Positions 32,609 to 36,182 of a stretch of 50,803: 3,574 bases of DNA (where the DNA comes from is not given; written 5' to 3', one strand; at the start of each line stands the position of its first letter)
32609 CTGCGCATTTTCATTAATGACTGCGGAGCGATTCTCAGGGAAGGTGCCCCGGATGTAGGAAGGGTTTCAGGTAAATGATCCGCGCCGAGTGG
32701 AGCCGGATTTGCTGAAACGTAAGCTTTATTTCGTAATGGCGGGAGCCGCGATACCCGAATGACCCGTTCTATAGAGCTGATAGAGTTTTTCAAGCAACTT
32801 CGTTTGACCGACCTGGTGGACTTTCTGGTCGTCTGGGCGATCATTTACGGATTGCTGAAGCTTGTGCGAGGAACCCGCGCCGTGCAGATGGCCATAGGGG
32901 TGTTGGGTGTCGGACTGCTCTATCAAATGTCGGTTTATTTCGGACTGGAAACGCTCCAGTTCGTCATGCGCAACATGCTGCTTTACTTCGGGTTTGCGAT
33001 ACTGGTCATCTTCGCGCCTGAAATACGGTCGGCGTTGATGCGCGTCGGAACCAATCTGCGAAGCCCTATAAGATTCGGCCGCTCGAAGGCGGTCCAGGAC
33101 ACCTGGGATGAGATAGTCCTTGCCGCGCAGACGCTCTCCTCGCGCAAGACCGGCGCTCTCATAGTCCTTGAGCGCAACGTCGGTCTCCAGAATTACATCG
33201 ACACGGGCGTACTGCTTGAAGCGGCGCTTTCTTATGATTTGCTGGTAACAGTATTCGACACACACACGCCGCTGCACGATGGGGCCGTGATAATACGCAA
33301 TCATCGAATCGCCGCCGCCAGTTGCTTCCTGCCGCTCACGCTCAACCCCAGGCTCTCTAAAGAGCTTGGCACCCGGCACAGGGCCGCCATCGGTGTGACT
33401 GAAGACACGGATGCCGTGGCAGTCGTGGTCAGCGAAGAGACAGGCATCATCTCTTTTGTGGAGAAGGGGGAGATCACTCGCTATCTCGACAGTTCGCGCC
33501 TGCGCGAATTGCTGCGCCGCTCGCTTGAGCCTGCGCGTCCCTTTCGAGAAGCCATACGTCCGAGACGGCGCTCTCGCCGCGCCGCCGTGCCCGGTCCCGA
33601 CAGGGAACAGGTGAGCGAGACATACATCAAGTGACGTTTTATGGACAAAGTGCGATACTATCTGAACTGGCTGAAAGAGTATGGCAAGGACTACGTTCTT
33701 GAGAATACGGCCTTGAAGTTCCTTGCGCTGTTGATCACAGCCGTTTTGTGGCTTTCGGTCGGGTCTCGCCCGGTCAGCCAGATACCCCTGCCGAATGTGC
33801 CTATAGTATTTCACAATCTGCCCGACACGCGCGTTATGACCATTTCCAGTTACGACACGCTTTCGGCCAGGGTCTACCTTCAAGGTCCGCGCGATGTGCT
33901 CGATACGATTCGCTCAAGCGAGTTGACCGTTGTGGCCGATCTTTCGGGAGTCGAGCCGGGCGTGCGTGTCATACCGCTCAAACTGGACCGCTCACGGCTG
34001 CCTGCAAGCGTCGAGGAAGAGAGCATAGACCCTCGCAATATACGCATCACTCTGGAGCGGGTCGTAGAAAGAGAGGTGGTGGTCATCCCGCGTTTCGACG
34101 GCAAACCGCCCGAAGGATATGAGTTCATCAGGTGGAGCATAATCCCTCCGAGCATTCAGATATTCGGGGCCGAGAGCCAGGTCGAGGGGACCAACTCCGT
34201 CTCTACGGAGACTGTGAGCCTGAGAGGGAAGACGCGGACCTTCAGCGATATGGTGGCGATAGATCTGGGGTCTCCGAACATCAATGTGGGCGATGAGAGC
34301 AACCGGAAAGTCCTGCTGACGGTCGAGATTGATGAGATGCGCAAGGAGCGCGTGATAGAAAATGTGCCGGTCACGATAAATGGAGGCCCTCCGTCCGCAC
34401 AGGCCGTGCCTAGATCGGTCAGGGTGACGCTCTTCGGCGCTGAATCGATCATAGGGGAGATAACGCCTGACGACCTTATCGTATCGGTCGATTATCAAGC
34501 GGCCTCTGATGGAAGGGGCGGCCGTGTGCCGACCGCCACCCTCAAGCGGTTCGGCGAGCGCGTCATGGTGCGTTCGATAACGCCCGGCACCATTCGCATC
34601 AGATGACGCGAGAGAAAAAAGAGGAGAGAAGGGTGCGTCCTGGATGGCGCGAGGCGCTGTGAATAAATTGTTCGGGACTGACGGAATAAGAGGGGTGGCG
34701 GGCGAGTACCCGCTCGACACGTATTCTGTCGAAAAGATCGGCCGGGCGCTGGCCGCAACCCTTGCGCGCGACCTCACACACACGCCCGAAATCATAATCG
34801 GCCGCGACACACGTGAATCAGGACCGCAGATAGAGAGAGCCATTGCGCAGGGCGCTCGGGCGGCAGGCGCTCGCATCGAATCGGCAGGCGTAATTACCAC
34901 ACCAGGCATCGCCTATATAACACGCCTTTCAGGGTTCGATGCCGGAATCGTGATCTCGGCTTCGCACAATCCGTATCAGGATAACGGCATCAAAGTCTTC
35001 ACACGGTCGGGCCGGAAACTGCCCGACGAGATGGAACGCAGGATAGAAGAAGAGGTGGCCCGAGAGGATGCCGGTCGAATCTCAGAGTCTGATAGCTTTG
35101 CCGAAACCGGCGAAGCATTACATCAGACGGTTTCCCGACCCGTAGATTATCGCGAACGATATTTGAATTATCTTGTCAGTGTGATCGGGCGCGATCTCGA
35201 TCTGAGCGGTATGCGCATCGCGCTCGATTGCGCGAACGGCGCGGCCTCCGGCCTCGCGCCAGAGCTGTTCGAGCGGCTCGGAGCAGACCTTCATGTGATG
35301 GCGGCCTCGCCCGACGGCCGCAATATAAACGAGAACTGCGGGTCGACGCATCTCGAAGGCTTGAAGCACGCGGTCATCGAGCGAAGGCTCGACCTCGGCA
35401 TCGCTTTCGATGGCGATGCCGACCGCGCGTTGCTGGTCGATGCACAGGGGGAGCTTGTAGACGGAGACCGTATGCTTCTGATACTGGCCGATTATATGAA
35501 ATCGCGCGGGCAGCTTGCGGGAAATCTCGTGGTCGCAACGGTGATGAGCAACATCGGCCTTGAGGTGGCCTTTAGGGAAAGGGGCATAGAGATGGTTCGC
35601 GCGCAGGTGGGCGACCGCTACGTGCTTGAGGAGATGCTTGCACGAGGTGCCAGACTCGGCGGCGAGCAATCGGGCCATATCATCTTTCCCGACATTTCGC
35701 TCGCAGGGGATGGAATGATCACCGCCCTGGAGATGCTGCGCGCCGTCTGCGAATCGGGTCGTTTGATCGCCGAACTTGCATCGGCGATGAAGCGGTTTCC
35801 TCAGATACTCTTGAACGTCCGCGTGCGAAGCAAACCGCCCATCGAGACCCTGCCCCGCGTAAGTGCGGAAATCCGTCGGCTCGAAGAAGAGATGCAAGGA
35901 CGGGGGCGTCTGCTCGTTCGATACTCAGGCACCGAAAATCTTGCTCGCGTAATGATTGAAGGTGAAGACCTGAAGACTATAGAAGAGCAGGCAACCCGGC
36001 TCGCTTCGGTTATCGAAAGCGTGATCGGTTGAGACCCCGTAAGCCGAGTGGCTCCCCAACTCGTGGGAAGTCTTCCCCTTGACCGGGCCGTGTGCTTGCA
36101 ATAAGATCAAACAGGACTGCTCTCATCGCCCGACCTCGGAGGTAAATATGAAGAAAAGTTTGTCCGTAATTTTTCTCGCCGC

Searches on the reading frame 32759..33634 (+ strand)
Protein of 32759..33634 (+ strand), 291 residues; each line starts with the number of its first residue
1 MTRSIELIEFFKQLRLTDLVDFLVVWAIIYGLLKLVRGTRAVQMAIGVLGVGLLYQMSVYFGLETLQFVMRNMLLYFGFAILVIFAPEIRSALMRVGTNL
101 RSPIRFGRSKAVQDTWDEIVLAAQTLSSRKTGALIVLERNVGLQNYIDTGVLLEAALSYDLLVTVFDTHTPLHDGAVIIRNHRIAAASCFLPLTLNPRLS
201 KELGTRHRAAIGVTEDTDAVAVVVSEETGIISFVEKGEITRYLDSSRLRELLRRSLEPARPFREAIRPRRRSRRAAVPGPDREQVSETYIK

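Call 58: search_protein_families(library=pfam, proteins=[window:32759-33634:+], max_evalue=0.00001)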
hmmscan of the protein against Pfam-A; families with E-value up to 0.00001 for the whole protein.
window:32759-33634:+ (291 aa): 1 family
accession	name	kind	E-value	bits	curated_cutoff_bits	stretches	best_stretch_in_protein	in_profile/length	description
PF02457.21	DAC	-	2e-42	143.9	27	1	122-238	3-118/119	DisA bacterial checkpoint controller nucleotide-binding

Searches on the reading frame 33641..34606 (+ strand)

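Call 58: search_protein_families(library=pfam, proteins=[window:33641-34606:+], max_evalue=0.00001)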
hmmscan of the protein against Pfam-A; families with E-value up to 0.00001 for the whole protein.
window:33641-34606:+ (321 aa): 1 family
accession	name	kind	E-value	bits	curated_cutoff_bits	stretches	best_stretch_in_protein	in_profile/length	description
PF07949.17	YbbR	-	2.4e-17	63.4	22.3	2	148-217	3-73/81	YbbR-like protein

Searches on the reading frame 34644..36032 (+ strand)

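Call 57: search_protein_families(library=pfam, proteins=[window:34644-36032:+], max_evalue=0.00001)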
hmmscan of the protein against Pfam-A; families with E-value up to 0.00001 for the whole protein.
window:34644-36032:+ (462 aa): 4 families
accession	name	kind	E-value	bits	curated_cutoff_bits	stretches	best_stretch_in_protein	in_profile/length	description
PF02878.22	PGM_PMM_I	-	2e-40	138.1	22.5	1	8-143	2-136/138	Phosphoglucomutase/phosphomannomutase, alpha/beta/alpha domain I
PF02880.22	PGM_PMM_III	-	3.9e-34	117.7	20.7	1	273-384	1-114/115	Phosphoglucomutase/phosphomannomutase, alpha/beta/alpha domain III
PF02879.22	PGM_PMM_II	-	1.1e-16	61.7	29.3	1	172-269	2-103/103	Phosphoglucomutase/phosphomannomutase, alpha/beta/alpha domain II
PF00408.26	PGM_PMM_IV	-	1.5e-13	51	23.1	1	389-454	1-66/68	Phosphoglucomutase/phosphomannomutase, C-terminal domain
